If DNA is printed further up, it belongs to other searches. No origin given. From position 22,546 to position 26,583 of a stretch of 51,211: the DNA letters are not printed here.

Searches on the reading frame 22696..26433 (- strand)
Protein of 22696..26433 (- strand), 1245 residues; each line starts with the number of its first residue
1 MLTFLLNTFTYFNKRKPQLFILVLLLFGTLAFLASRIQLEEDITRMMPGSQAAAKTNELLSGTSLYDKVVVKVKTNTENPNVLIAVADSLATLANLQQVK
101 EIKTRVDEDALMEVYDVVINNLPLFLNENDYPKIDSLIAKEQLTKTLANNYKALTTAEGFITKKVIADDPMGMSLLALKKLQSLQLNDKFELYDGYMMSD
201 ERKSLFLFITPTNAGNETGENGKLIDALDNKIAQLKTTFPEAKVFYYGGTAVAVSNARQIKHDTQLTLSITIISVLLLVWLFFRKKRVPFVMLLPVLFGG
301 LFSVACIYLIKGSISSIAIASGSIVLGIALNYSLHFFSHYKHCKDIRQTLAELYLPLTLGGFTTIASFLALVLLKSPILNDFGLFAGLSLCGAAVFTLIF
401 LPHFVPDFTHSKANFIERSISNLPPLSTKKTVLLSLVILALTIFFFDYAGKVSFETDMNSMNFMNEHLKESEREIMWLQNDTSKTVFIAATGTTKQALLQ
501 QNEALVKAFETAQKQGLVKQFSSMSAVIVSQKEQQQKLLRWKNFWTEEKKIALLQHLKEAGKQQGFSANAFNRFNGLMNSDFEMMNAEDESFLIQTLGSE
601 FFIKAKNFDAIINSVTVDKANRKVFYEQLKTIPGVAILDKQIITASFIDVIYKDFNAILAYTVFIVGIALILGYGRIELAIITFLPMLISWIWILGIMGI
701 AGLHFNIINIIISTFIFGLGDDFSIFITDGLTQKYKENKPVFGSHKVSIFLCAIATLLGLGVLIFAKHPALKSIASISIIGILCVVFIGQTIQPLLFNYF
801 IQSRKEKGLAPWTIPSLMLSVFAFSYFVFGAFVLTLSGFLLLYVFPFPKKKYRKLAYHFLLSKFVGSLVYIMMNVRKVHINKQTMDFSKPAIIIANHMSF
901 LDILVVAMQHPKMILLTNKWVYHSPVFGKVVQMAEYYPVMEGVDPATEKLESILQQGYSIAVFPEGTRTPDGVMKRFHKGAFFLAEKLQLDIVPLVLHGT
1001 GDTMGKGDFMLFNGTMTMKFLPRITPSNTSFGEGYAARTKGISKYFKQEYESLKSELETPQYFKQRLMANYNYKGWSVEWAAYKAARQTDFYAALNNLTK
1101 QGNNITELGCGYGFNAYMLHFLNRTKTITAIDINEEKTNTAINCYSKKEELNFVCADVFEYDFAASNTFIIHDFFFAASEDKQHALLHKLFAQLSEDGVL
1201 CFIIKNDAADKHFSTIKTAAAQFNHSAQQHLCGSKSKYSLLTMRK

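Call 6: search_protein_families(library=pfam, proteins=[window:22696-26433:-], max_evalue=0.01)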
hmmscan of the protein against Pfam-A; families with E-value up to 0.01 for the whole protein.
window:22696-26433:- (1245 aa): 8 families
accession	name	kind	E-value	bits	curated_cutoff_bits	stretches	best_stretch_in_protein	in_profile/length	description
PF01553.26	Acyltransferase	-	1.8e-17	63.8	23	1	883-997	8-131/132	Acyltransferase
PF03176.21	MMPL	-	2e-10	40.6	20.5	1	190-402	75-296/333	MMPL family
PF13649.12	Methyltransf_25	-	3.2e-07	31.4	27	1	1105-1198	1-97/97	Methyltransferase domain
PF08241.18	Methyltransf_11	-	2.1e-06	28.7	21.2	1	1107-1201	2-94/95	Methyltransferase domain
PF05175.20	MTS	-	3e-05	24.2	23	1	1095-1208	24-144/170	Methyltransferase small domain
PF13847.12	Methyltransf_31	-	0.00049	20.3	27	1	1100-1202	2-109/145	Methyltransferase domain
PF08242.18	Methyltransf_12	-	0.00058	21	30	1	1107-1200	2-98/98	Methyltransferase domain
PF13489.12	Methyltransf_23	-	0.0012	19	27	1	1082-1205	6-119/164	Methyltransferase domain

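Call 7: search_protein_families(library=ncbifam, proteins=[window:22696-26433:-], max_evalue=0.01)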
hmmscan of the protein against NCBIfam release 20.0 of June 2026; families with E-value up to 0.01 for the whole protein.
window:22696-26433:- (1245 aa): 20 families
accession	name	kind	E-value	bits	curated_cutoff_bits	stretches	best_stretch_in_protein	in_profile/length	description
TIGR00921.1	2A067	subfamily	3.4e-27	94.8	351.9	2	207-404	527-730/733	hydrophobe/amphiphile efflux-3 (HAE3) family transporter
TIGR03480.1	HpnN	hypoth_equivalog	3.8e-27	94.6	751.85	2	618-797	678-856/862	hopanoid biosynthesis associated RND transporter like protein HpnN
TIGR00530.1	AGP_acyltrn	subfamily_domain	7.6e-21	74.2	102.95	1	879-997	6-129/130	1-acylglycerol-3-phosphate O-acyltransferase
NF006386.0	PRK08633.1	equivalog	3.5e-15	54.8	1221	1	824-1000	377-554/1147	acyl-[ACP]--phospholipid O-acyltransferase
NF045600.2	BstA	equivalog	5.5e-15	54.4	1400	2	183-351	201-374/903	sterol transporter cytoplasmic membrane protein BstA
TIGR00833.1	actII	subfamily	8.1e-14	50.9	874.7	2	197-403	110-327/910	MMPL family RND transporter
NF005291.0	PRK06814.1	equivalog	2.9e-11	42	1349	1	862-1004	428-570/1140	acyl-[ACP]--phospholipid O-acyltransferase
NF052374.1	HopndTporHpnN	equivalog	4.8e-11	41.5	1100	2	642-797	701-854/858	hopanoid transporter HpnN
NF005959.0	PRK08043.1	equivalog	1.9e-09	36.4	886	1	871-1025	9-161/719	bifunctional acyl-ACP--phospholipid O-acyltransferase/long-chain-fatty-acid--ACP ligase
NF002463.0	PRK01683.1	equivalog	4.6e-06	26.4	297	1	1100-1226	30-152/258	trans-aconitate 2-methyltransferase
TIGR02072.1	BioC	equivalog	5e-06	26.5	184.95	1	1096-1202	28-132/244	malonyl-ACP O-methyltransferase BioC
NF052553.1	LyOrLpactfOlsABRUA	equivalog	2.1e-05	23.8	300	1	868-972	46-150/263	lyso-ornithine lipid O-acyltransferase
NF011593.0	PRK15018.1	equivalog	0.00011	22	501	1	887-1028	63-208/245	1-acylglycerol-3-phosphate O-acyltransferase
NF052552.1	LyOrLpactfOlsARHOCB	equivalog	0.00011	21.2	300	1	863-973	63-171/271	lyso-ornithine lipid O-acyltransferase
TIGR00740.1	TIGR00740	equivalog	0.00022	21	193.3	1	1097-1210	49-167/239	carboxy-S-adenosyl-L-methionine synthase CmoA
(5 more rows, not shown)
